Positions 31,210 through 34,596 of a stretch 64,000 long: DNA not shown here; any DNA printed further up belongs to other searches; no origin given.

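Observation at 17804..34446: Composite DISARM/Druantia-like locus: a DruH/DruE-like operon faces a PglX-like methyltransferase plus a PLD-SNF2 fusion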

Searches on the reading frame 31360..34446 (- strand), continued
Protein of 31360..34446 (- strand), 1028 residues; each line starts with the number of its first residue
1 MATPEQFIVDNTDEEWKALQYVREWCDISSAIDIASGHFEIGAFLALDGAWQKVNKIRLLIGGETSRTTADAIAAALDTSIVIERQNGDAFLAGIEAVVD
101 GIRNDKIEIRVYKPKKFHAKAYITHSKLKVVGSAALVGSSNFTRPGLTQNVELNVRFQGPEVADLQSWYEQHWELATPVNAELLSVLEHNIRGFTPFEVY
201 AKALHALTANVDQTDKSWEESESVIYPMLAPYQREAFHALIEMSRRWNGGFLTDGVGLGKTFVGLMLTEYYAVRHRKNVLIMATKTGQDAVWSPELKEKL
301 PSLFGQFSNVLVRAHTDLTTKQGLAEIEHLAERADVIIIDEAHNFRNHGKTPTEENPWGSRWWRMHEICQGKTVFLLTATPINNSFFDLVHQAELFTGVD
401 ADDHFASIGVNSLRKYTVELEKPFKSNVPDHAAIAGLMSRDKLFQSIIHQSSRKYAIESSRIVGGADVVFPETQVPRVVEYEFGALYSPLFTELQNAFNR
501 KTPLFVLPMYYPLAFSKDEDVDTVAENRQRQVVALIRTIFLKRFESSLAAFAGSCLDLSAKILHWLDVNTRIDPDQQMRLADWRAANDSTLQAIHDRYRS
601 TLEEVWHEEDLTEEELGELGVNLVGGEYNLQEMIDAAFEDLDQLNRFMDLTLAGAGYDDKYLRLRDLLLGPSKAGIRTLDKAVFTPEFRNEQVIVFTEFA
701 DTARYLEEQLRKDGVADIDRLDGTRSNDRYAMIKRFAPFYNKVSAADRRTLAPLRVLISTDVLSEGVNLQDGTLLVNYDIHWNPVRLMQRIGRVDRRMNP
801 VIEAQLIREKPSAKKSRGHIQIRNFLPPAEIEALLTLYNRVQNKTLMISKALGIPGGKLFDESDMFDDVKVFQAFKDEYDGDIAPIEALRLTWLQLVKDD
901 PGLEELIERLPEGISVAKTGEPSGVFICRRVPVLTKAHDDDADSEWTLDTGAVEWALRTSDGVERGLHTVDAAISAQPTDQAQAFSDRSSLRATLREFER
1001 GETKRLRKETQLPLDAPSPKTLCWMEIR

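Call 57: find_homologous_proteins(query=window:31360-34446:-, max_evalue=1e-50)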
Query window:31360-34446:- (1028 aa): 5730 proteins with E <= 1e-50 among 8000 candidates; the best 120 are listed.
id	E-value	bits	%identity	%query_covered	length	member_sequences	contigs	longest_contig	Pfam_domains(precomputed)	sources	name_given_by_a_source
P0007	0.0e+0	2348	100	100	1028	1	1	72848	PF00176.30,PF13091.13,PF00271.38,PF04851.22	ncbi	-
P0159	0.0e+0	2059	86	100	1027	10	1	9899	PF00176.30,PF13091.13,PF09565.17,PF00271.38,PF04851.22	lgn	-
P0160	0.0e+0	2051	86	100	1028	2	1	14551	PF00176.30,PF13091.13,PF00271.38,PF04851.22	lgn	-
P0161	0.0e+0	2041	85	100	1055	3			PF00176.30,PF13091.13,PF00271.38,PF04851.22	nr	nr:helicase-related protein [Micrococcus sp. TA1]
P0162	0.0e+0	2033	85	100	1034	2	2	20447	PF00176.30,PF13091.13,PF00271.38,PF04851.22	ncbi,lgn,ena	-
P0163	0.0e+0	2024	84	100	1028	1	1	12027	PF00176.30,PF13091.13,PF00271.38,PF04851.22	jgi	jgi:superfamily II DNA or RNA helicase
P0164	0.0e+0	2023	84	100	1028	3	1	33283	PF00176.30,PF13091.13,PF00271.38,PF04851.22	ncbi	ncbi:MAG: helicase-related protein [Marmoricola sp.]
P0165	0.0e+0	2021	84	100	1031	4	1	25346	PF00176.30,PF13091.13,PF00271.38,PF04851.22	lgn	-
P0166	0.0e+0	2020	84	100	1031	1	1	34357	PF00176.30,PF13091.13,PF00271.38,PF04851.22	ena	-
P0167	0.0e+0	2020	84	100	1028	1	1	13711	PF00176.30,PF13091.13,PF00271.38,PF04851.22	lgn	-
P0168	0.0e+0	2015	83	100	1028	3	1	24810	PF00176.30,PF13091.13,PF00271.38,PF04851.22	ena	-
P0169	0.0e+0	2014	84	100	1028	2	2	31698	PF00176.30,PF13091.13,PF00271.38,PF04851.22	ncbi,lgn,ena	-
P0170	0.0e+0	2007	84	100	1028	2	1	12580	PF00176.30,PF13091.13,PF00271.38,PF04851.22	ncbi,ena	-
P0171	0.0e+0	2004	84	100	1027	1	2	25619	PF00176.30,PF13091.13,PF00271.38,PF04851.22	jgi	jgi:hypothetical protein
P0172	0.0e+0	2002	84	100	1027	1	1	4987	PF00176.30,PF13091.13,PF00271.38,PF04851.22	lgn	-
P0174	0.0e+0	1998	83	100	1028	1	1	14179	PF00176.30,PF13091.13,PF00271.38,PF04851.22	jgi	jgi:superfamily II DNA or RNA helicase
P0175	0.0e+0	1996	83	100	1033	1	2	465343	PF00176.30,PF13091.13,PF00271.38,PF04851.22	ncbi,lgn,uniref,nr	ncbi:hypothetical protein INN71_04055 [Nocardioides sp. ChNu-153]|uniref:helicase-related protein n=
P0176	0.0e+0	1992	83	100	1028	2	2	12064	PF00176.30,PF13091.13,PF00271.38,PF04851.22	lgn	-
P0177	0.0e+0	1992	83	100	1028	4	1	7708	PF00176.30,PF13091.13,PF00271.38,PF04851.22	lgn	-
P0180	0.0e+0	1991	83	100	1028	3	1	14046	PF00176.30,PF13091.13,PF00271.38,PF04851.22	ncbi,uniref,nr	ncbi:helicase-related protein [Pedococcus bigeumensis]|uniref:helicase-related protein n=1 Tax=Pedoc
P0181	0.0e+0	1990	83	100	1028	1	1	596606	PF00176.30,PF13091.13,PF00271.38,PF04851.22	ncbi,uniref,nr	ncbi:helicase-related protein [Sinomonas sp. ASV486]|uniref:helicase-related protein n=1 Tax=Sinomon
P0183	0.0e+0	1990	83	100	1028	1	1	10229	PF00176.30,PF13091.13,PF00271.38,PF04851.22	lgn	-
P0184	0.0e+0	1989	83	100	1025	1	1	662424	PF00176.30,PF13091.13,PF00271.38,PF04851.22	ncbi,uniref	ncbi:helicase-related protein [Rhodococcus erythropolis]|uniref:helicase-related protein n=1 Tax=Rho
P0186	0.0e+0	1987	83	100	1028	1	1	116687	PF00176.30,PF13091.13,PF00271.38,PF04851.22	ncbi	-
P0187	0.0e+0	1986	83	100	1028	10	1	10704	PF00176.30,PF13091.13,PF00271.38,PF04851.22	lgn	-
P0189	0.0e+0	1982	82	100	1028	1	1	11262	PF00176.30,PF13091.13,PF00271.38,PF04851.22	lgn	-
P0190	0.0e+0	1980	82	100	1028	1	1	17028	PF00176.30,PF13091.13,PF00271.38,PF04851.22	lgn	-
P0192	0.0e+0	1979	83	100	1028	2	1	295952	PF00176.30,PF13091.13,PF00271.38,PF04851.22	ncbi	ncbi:MAG: helicase-related protein [Rhodococcus erythropolis]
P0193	0.0e+0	1978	82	100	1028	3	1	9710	PF00176.30,PF13091.13,PF00271.38,PF04851.22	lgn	-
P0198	0.0e+0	1972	83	100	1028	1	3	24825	PF00176.30,PF13091.13,PF09565.17,PF00271.38,PF04851.22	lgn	-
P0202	0.0e+0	1968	82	100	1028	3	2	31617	PF00176.30,PF13091.13,PF00271.38,PF04851.22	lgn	-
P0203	0.0e+0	1967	82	100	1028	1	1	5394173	PF00176.30,PF13091.13,PF00271.38,PF04851.22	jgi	jgi:superfamily II DNA or RNA helicase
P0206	0.0e+0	1964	82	100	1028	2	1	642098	PF00176.30,PF13091.13,PF00271.38,PF04851.22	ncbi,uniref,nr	ncbi:helicase-related protein [Gordonia sp. LSe1-13]|uniref:Helicase-related protein n=1 Tax=Gordoni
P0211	0.0e+0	1946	82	100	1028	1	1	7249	PF00176.30,PF13091.13,PF00271.38,PF04851.22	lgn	-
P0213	0.0e+0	1943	81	100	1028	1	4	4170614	PF00176.30,PF13091.13,PF00271.38,PF04851.22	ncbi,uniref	ncbi:helicase-related protein [Aquipuribacter hungaricus]|uniref:Helicase-related protein n=1 Tax=Aq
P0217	0.0e+0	1940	81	100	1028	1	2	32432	PF00176.30,PF13091.13,PF00271.38,PF04851.22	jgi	jgi:superfamily II DNA or RNA helicase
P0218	0.0e+0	1938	81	100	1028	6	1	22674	PF00176.30,PF13091.13,PF00271.38,PF04851.22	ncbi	-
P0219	0.0e+0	1936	80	100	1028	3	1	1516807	PF00176.30,PF13091.13,PF00271.38,PF04851.22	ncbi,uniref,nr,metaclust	ncbi:helicase-related protein [Demequina oxidasica]|uniref:helicase-related protein n=1 Tax=Demequin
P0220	0.0e+0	1934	80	100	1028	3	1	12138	PF00176.30,PF13091.13,PF00271.38,PF04851.22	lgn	-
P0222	0.0e+0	1930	80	100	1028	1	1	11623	PF00176.30,PF13091.13,PF00271.38,PF04851.22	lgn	-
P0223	0.0e+0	1929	81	100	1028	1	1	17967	PF00176.30,PF13091.13,PF00271.38,PF04851.22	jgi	-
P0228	0.0e+0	1925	81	100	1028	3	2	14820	PF00176.30,PF13091.13,PF00271.38,PF04851.22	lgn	-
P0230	0.0e+0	1922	80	100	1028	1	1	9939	PF00176.30,PF13091.13,PF00271.38,PF04851.22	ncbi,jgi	jgi:superfamily II DNA or RNA helicase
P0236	0.0e+0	1859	78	100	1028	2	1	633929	PF00176.30,PF13091.13,PF00271.38,PF04851.22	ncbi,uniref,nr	ncbi:helicase-related protein [Agromyces sp. Marseille-P2726]|uniref:helicase-related protein n=1 Ta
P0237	0.0e+0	1851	77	100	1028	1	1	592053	PF00176.30,PF13091.13,PF00271.38,PF04851.22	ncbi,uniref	ncbi:helicase-related protein [Leifsonia sp. YIM 134122]|uniref:Helicase-related protein n=1 Tax=Lei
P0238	0.0e+0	1844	77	100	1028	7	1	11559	PF00176.30,PF13091.13,PF00271.38,PF04851.22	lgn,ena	-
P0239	0.0e+0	1843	77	100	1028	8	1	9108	PF00176.30,PF13091.13,PF00271.38,PF04851.22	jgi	jgi:hypothetical protein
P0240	0.0e+0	1836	76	100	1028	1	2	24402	PF00176.30,PF13091.13,PF00271.38,PF04851.22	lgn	-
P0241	0.0e+0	1834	77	100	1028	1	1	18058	PF00176.30,PF13091.13,PF00271.38,PF04851.22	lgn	-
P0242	0.0e+0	1833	77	100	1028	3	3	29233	PF00176.30,PF13091.13,PF00271.38,PF04851.22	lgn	-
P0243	0.0e+0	1826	77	100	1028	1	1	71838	PF00176.30,PF13091.13,PF00271.38,PF04851.22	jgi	jgi:superfamily II DNA or RNA helicase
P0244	0.0e+0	1825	77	100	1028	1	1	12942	PF00176.30,PF13091.13,PF00271.38,PF04851.22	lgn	-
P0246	0.0e+0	1824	77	100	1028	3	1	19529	PF00176.30,PF13091.13,PF00271.38,PF04851.22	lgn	-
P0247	0.0e+0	1823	77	100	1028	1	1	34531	PF00176.30,PF13091.13,PF00271.38,PF04851.22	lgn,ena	-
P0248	0.0e+0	1822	76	100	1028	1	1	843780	PF00176.30,PF13091.13,PF00271.38,PF04851.22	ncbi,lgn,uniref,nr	ncbi:SNF2 family N-terminal domain-containing protein [Agrococcus baldri]|uniref:SNF2 family N-termi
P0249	0.0e+0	1819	77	100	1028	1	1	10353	PF00176.30,PF13091.13,PF00271.38,PF04851.22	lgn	-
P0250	0.0e+0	1817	76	100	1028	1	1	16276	PF00176.30,PF13091.13,PF00271.38,PF04851.22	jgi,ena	-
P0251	0.0e+0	1816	77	100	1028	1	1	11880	PF00176.30,PF13091.13,PF00271.38,PF04851.22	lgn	-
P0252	0.0e+0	1816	77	100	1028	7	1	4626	PF00176.30,PF13091.13,PF00271.38,PF04851.22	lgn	-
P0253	0.0e+0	1812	76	100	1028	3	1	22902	PF00176.30,PF13091.13,PF00271.38,PF04851.22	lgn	-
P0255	0.0e+0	1810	75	100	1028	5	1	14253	PF00176.30,PF13091.13,PF00271.38,PF04851.22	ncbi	-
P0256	0.0e+0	1809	76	100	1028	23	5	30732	PF00176.30,PF13091.13,PF00271.38,PF04851.22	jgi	jgi:hypothetical protein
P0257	0.0e+0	1807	75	100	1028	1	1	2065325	PF00176.30,PF13091.13,PF00271.38,PF04851.22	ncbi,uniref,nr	ncbi:helicase-related protein [Salinibacterium sp. SWN167]|uniref:helicase-related protein n=1 Tax=S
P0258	0.0e+0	1806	76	100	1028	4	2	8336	PF00176.30,PF13091.13,PF00271.38,PF04851.22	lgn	-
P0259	0.0e+0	1803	75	100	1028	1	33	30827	PF00176.30,PF13091.13,PF00271.38,PF04851.22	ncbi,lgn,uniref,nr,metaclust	ncbi:putative Helicase domain protein [Microbacterium sp. C448]|uniref:helicase-related protein n=1 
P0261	0.0e+0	1793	75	100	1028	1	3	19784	PF00176.30,PF13091.13,PF00271.38,PF04851.22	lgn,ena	-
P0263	0.0e+0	1775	74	100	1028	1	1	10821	PF13091.13,PF00271.38,PF04851.22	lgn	-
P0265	0.0e+0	1772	75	100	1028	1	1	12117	PF13091.13,PF00271.38,PF04851.22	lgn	-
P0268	0.0e+0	1749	73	100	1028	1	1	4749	PF00176.30,PF13091.13,PF00271.38,PF04851.22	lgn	-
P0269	0.0e+0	1745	73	100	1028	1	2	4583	PF00176.30,PF13091.13,PF00271.38,PF04851.22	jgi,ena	jgi:superfamily II DNA or RNA helicase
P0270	0.0e+0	1730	73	100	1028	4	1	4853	PF00176.30,PF13091.13,PF00271.38,PF04851.22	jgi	-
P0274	0.0e+0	1701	71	100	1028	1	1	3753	PF00176.30,PF13091.13,PF00271.38,PF04851.22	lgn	-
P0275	0.0e+0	1681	71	100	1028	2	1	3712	PF00176.30,PF13091.13,PF00271.38,PF04851.22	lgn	-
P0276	0.0e+0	1681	71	100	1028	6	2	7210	PF00176.30,PF13091.13,PF00271.38,PF04851.22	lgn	-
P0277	0.0e+0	1680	70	100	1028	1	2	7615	PF00176.30,PF13091.13,PF00271.38,PF04851.22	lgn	-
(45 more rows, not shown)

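Call 58: find_encoding_contigs(protein=P0175, flank=10000, max_places=1)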
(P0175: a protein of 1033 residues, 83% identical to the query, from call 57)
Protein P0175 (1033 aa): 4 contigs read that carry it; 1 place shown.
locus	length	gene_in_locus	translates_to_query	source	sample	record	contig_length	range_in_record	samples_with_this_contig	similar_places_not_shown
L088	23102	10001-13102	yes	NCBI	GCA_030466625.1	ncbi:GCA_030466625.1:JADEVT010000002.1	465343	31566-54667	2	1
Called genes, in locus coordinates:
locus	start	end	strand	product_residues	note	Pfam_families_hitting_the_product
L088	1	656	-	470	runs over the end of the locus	PF10103:Zincin_2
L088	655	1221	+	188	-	PF02391:MoaE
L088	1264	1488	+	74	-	-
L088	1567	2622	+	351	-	PF13180:PDZ_2 (weak)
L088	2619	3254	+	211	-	PF28004:PPA1309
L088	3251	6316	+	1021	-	PF03699:UPF0182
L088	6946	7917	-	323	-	PF11238:DUF3039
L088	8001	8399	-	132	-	PF12728:HTH_17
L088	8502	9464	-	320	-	-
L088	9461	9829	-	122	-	-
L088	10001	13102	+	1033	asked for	PF13091:PLDc_2, PF00176:SNF2-rel_dom (faint), PF04851:ResIII, PF00271:Helicase_C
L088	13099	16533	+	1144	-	PF02384:N6_Mtase (faint), PF18135:Type_ISP_C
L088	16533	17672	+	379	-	PF18731:HEPN_Swt1, PF11784:DUF3320 (weak)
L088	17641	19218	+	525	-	-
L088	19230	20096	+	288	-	PF01582:TIR, PF13676:TIR_2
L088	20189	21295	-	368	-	PF14659:Phage_int_SAM_3, PF00589:Phage_integrase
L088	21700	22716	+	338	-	PF07885:Ion_trans_2 (faint)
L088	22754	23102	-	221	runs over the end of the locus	PF00805:Pentapeptide (faint), PF13599:Pentapeptide_4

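Call 59: find_encoding_contigs(protein=P0184, flank=10000, max_places=1)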
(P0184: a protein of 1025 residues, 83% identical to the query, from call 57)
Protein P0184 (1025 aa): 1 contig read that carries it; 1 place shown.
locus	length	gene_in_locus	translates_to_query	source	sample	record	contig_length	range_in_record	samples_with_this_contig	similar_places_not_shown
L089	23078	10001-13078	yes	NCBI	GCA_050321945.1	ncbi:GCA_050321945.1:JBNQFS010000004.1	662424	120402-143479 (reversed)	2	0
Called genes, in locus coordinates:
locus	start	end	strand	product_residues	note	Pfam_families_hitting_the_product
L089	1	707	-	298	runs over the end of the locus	PF01083:Cutinase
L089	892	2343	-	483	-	PF14691:Fer4_20, PF00070:Pyr_redox (weak), PF00743:FMO-like (faint), PF01266:DAO (weak), PF07992:Pyr_redox_2, PF12831:FAD_oxidored (weak), PF13450:NAD_binding_8, PF01593:Amino_oxidase, +3 more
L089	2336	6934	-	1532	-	PF00310:GATase_2, PF04898:Glu_syn_central, PF01645:Glu_synthase, PF01493:GXGXG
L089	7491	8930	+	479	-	PF00890:FAD_binding_2 (weak), PF01266:DAO, PF01494:FAD_binding_3 (weak), PF01593:Amino_oxidase (weak), PF12831:FAD_oxidored (weak), PF13450:NAD_binding_8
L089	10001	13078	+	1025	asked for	PF13091:PLDc_2, PF00176:SNF2-rel_dom (faint), PF04851:ResIII, PF00271:Helicase_C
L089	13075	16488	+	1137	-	PF02384:N6_Mtase (faint), PF18135:Type_ISP_C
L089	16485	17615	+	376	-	PF18731:HEPN_Swt1, PF11784:DUF3320 (faint)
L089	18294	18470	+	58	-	-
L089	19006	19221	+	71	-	-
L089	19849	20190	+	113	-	-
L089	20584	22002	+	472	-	PF12401:FhaA_N, PF16697:Yop-YscD_cpl, PF00498:FHA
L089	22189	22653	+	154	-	PF16697:Yop-YscD_cpl, PF00498:FHA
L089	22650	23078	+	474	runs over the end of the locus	PF00481:PP2C, PF13672:PP2C_2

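Call 60: find_encoding_contigs(protein=P0164, flank=10000, max_places=1)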
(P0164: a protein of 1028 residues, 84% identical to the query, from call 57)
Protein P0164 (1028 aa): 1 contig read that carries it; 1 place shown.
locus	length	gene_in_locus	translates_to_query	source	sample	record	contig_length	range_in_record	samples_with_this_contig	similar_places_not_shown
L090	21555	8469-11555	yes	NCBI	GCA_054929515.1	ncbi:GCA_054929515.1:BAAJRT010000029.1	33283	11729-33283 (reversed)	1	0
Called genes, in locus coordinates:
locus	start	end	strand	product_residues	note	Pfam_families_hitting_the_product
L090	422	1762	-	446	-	PF13638:PIN_4, PF02562:PhoH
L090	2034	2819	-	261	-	PF01255:Prenyltransf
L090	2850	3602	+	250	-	PF03006:HlyIII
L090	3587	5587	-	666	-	PF03190:Thioredox_DsbH, PF13899:Thioredoxin_7 (weak)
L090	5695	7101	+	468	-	PF00589:Phage_integrase (faint)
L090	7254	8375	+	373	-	PF14072:DndB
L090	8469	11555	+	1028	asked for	PF13091:PLDc_2, PF00176:SNF2-rel_dom (faint), PF04851:ResIII, PF00271:Helicase_C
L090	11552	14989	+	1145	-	PF02384:N6_Mtase (faint), PF18135:Type_ISP_C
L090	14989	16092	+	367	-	PF18731:HEPN_Swt1, PF11784:DUF3320 (weak)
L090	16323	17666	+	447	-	-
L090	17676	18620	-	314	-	-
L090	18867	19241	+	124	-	-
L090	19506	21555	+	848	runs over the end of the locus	PF08751:TrwC, PF13245:AAA_19, PF13604:AAA_30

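Call 105: find_related_loci(query=window:31360-34446:-, collection=viral_contigs, flank=10000)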
Query window:31360-34446:- (1028 aa) in viral_contigs; peptide patterns used: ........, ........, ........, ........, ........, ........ (x = any residue, [..] = any of these).
69 stretches matched a pattern; 50 encode a relative of the query (tblastn E <= 1e-3); 50 distinct loci.
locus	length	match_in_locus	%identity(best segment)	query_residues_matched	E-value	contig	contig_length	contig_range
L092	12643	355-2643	27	121-851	7e-48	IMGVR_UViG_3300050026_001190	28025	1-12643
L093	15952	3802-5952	27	134-848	2e-47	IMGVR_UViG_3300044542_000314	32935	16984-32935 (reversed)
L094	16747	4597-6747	27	134-848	2e-47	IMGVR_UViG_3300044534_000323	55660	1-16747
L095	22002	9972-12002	25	169-848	2e-46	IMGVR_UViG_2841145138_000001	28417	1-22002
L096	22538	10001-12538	26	8-848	1e-47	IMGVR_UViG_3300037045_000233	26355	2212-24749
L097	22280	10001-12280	27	135-889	3e-45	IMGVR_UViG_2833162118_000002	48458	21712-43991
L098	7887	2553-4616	28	169-847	3e-45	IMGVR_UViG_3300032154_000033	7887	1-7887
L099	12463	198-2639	25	30-848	1e-44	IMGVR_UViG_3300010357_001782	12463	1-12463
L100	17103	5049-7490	25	30-848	2e-44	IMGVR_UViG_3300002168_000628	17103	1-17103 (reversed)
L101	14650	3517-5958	25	30-848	8e-44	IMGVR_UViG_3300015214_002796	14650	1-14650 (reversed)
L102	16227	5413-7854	25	30-848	9e-44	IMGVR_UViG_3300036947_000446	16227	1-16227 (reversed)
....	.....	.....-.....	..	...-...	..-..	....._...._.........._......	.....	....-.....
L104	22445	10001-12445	25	29-848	7e-43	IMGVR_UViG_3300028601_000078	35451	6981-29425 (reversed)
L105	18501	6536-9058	25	30-848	1e-42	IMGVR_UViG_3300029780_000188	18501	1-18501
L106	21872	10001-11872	27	222-847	2e-42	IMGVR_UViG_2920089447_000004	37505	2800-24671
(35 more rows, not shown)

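Call 121: search_protein_families(library=padloc, proteins=[L088:16533-17672:+], max_evalue=0.00001)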
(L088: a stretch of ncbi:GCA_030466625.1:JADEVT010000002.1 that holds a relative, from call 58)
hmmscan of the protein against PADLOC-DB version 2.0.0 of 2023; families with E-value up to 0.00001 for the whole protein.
L088:16533-17672:+ (379 aa): 1 family
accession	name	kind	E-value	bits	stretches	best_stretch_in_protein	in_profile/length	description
PDLC05009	PDC-S37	-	8e-12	41.8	1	226-357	1390-1520/1550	-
